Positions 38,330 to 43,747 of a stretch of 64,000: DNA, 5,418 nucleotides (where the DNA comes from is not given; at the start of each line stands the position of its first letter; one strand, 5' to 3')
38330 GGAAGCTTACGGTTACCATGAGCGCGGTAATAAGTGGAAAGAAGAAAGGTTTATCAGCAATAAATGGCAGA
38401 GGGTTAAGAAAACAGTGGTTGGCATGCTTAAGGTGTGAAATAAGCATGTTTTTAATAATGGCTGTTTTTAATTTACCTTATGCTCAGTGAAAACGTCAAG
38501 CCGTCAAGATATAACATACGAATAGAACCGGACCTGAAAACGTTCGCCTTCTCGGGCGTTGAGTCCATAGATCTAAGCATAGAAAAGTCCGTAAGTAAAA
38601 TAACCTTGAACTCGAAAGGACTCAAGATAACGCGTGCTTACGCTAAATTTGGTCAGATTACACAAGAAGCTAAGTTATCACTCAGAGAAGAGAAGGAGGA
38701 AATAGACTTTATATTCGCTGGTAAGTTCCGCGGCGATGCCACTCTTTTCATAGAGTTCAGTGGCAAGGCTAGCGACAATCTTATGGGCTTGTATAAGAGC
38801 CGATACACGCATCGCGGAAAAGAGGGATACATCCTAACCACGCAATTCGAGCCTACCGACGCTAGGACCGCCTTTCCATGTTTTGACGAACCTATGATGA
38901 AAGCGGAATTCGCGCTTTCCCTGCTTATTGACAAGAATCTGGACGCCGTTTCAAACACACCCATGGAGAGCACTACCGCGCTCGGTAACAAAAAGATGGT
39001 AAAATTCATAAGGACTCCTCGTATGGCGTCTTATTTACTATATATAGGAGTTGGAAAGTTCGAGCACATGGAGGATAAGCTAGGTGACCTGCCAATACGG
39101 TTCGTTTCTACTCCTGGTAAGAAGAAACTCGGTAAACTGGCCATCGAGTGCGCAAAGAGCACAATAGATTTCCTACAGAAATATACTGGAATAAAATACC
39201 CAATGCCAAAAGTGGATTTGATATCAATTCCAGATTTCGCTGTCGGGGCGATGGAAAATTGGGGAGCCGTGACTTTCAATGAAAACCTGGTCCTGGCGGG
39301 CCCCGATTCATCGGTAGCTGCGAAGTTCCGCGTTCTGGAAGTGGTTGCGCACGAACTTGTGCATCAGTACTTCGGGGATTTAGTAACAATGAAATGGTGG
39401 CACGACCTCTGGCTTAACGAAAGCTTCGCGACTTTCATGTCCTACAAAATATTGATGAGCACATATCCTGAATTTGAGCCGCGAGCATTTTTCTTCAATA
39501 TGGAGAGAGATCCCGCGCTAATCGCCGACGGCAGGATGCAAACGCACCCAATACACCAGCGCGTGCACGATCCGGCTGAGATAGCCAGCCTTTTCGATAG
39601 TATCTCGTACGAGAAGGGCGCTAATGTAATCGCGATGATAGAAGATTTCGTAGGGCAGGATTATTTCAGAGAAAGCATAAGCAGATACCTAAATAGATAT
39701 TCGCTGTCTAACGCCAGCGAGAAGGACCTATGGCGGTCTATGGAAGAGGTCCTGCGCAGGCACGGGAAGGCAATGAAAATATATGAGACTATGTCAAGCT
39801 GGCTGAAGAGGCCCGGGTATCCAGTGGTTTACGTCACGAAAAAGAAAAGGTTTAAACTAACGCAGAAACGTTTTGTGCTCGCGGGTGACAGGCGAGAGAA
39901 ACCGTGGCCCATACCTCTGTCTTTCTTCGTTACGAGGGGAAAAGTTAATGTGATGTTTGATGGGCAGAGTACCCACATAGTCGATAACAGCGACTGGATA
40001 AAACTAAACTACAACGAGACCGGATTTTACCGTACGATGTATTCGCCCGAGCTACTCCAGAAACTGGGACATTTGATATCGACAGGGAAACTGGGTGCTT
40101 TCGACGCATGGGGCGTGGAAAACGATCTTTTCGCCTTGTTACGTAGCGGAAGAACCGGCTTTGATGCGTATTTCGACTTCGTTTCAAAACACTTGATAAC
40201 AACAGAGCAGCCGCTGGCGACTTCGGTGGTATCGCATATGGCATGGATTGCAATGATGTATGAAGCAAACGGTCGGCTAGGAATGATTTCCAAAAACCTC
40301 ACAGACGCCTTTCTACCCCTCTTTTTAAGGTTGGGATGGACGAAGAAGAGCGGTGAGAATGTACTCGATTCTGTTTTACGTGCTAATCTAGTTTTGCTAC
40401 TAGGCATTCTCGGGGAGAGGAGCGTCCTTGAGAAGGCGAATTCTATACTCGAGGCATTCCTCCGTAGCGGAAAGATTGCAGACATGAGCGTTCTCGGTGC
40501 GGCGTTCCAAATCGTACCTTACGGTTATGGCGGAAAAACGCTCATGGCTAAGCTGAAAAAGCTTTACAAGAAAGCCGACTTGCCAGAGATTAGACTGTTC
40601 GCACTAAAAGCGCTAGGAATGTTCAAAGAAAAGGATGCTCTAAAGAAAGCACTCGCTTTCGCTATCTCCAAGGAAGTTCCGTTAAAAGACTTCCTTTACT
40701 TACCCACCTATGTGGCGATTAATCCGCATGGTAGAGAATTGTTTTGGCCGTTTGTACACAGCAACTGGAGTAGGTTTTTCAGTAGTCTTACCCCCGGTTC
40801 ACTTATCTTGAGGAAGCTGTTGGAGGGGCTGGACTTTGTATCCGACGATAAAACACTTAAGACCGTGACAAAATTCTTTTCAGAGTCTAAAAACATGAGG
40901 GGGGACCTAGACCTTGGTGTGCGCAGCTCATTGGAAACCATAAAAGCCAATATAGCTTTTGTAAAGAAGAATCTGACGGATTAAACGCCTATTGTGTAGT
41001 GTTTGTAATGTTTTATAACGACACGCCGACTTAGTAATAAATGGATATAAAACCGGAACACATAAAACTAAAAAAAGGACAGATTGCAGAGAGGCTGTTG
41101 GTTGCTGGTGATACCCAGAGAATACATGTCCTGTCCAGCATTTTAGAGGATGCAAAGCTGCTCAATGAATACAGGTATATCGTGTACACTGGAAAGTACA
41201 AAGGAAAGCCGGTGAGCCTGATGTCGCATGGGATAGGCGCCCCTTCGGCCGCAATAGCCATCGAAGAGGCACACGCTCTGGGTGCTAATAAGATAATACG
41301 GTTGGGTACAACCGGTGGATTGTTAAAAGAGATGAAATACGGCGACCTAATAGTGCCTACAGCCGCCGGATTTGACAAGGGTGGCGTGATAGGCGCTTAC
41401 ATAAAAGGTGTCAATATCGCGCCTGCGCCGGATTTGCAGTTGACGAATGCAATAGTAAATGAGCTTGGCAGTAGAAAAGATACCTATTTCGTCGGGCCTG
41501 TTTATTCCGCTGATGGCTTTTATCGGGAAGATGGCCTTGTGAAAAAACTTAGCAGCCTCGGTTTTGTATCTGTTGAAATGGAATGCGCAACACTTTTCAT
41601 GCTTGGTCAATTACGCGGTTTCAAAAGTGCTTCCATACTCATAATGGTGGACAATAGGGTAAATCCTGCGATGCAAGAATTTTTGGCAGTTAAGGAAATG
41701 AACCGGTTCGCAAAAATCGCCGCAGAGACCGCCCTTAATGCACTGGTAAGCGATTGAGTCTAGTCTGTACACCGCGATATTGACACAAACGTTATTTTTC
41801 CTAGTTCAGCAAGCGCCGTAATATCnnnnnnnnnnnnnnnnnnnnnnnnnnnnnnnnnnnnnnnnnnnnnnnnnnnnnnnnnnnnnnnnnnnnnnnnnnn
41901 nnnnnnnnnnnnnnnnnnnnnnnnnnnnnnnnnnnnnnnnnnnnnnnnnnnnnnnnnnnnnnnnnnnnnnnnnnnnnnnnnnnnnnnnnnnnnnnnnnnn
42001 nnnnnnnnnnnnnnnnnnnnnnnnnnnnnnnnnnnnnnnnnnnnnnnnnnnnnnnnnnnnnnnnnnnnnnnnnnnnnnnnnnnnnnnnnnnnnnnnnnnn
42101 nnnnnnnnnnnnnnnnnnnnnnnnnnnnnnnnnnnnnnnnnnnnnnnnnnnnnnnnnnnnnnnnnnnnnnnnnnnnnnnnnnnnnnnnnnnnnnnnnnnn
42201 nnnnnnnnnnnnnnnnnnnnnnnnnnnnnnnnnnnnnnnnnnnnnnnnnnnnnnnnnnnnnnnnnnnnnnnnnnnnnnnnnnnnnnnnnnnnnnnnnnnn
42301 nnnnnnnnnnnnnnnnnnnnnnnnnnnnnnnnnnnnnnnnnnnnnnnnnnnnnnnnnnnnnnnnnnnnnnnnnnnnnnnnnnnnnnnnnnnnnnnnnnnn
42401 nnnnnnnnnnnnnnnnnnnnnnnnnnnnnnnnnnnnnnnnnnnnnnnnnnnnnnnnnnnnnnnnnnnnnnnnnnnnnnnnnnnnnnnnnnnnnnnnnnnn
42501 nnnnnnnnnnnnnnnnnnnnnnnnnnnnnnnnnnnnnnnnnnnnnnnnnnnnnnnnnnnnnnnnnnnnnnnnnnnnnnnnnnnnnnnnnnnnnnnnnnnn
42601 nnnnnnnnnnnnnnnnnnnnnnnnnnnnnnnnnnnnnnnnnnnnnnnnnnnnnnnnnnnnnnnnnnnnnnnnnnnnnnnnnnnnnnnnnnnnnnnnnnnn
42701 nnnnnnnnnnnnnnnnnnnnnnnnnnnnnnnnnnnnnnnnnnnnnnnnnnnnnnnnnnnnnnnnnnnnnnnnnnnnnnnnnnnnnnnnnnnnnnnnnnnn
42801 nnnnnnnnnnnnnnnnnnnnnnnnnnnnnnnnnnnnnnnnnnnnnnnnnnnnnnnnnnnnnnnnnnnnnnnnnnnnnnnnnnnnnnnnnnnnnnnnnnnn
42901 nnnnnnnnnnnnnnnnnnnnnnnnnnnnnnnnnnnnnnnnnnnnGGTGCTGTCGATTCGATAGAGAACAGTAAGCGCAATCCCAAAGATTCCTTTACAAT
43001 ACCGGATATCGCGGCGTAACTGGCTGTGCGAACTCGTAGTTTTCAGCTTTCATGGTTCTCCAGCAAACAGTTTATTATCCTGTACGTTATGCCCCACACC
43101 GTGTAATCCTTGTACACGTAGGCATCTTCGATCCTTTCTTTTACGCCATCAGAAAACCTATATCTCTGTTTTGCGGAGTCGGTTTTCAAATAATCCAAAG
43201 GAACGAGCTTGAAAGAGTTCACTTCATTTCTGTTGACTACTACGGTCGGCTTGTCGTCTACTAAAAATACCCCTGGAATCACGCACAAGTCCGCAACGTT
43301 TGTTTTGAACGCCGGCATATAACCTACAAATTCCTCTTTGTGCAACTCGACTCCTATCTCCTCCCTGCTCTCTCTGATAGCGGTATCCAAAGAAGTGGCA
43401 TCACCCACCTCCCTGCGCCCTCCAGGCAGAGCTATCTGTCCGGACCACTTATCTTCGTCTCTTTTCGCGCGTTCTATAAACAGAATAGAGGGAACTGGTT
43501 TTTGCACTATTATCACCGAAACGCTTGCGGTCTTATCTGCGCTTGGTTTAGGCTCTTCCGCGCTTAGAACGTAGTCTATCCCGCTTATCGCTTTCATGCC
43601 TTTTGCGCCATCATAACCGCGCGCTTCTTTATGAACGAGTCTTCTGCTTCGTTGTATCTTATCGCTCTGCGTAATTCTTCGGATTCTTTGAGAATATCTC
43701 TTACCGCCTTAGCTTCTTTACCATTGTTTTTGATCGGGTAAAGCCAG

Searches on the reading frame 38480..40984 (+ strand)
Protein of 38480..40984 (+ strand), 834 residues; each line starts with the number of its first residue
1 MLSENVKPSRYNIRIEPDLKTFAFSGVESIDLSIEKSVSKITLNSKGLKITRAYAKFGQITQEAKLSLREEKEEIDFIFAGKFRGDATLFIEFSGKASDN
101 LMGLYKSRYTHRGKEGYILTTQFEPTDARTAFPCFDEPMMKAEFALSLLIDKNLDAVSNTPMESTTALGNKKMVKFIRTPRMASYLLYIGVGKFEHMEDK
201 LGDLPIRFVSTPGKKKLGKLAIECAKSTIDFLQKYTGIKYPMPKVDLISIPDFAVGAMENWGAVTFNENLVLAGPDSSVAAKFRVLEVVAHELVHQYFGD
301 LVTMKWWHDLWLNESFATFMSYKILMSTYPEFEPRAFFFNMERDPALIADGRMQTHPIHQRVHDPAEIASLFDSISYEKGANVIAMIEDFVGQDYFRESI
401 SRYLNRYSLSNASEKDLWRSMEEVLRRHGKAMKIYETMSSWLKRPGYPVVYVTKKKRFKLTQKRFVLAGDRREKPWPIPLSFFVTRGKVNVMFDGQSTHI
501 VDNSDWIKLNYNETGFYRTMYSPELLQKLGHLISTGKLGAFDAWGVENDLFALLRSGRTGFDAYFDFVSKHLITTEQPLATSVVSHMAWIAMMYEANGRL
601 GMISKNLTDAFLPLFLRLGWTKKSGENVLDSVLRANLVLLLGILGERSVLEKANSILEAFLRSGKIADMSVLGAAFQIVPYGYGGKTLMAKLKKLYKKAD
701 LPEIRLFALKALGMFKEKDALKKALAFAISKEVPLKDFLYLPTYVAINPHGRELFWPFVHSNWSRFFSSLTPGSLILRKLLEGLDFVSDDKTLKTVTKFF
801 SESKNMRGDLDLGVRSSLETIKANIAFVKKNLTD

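Call 11: search_protein_families(library=pfam, proteins=[window:38480-40984:+], max_evalue=0.0001)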
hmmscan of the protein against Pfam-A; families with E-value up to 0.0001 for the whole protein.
window:38480-40984:+ (834 aa): 3 families
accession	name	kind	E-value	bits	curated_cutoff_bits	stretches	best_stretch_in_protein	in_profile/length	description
PF01433.26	Peptidase_M1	-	1.2e-68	231.4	27.7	1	221-441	2-218/218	Peptidase family M1 domain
PF11838.14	ERAP1_C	-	4.3e-51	174.7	38.2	1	506-823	1-318/318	ERAP1-like C-terminal domain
PF17900.6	Peptidase_M1_N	-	4.4e-46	157.8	25.8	1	7-186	1-186/186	Peptidase M1 N-terminal domain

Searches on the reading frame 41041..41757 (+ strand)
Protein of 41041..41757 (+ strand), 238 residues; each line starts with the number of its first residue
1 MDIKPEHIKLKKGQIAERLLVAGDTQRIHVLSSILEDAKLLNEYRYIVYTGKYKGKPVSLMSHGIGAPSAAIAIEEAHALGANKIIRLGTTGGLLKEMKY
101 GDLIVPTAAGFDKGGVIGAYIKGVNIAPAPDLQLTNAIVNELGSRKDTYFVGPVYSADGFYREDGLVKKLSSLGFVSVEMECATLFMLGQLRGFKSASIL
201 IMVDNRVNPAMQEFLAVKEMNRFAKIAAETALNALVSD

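Call 11: search_protein_families(library=pfam, proteins=[window:41041-41757:+], max_evalue=0.0001)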
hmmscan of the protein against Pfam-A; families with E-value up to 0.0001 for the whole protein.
window:41041-41757:+ (238 aa): 1 family
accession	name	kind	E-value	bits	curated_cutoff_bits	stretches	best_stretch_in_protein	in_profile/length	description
PF01048.26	PNP_UDP_1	-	4.3e-35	121.6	25.1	1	19-234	3-227/233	Phosphorylase superfamily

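Call 76: search_protein_families(library=ncbifam, proteins=[window:41041-41757:+], max_evalue=0.00001)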
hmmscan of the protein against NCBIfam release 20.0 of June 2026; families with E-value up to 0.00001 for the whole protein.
window:41041-41757:+ (238 aa): 10 families
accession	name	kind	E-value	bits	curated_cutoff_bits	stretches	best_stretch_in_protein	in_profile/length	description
TIGR01718.1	Uridine-psphlse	equivalog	1.4e-35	122.8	280.3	1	7-231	3-241/245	uridine phosphorylase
NF004489.0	PRK05819.1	subfamily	1.4e-35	122.7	230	1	6-208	4-209/236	DeoD-type purine-nucleoside phosphorylase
NF009914.0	PRK13374.1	subfamily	3e-34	118.6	338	1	6-231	4-233/235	DeoD-type purine-nucleoside phosphorylase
TIGR00107.1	deoD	equivalog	2.8e-30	105.5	232.25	1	7-207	1-204/232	purine-nucleoside phosphorylase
NF008383.0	PRK11178.1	equivalog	3.4e-25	88.8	262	1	10-222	11-239/254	uridine phosphorylase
NF005500.0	PRK07115.1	equivalog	7.1e-19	68.1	264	1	56-208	63-215/261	AMP nucleosidase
TIGR01721.1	AMN-like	hypoth_equivalog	1.6e-14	53.7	307.2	1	57-206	61-211/269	AMP nucleosidase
NF004079.0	PRK05584.1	equivalog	1.4e-09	37.8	169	1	26-210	11-204/232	5'-methylthioadenosine/adenosylhomocysteine nucleosidase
TIGR01719.1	euk_UDPppase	equivalog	4e-07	29.6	249.95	0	43-94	69-122/287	uridine phosphorylase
TIGR01704.1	MTA_SAH-Nsdase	equivalog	7.1e-07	29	73.8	1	27-117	11-102/229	5'-methylthioadenosine/S-adenosylhomocysteine nucleosidase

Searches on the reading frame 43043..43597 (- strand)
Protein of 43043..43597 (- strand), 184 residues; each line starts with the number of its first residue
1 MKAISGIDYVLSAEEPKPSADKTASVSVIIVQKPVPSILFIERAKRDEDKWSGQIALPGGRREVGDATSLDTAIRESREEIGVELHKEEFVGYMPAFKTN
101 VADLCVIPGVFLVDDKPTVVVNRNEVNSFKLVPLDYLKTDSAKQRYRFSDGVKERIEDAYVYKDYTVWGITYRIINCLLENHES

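Call 11: search_protein_families(library=pfam, proteins=[window:43043-43597:-], max_evalue=0.0001)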
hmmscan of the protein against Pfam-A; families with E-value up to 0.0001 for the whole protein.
window:43043-43597:- (184 aa): 1 family
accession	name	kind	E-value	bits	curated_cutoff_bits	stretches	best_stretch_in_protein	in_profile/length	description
PF00293.34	NUDIX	-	2.1e-12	47.6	21.1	1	23-146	3-128/134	NUDIX domain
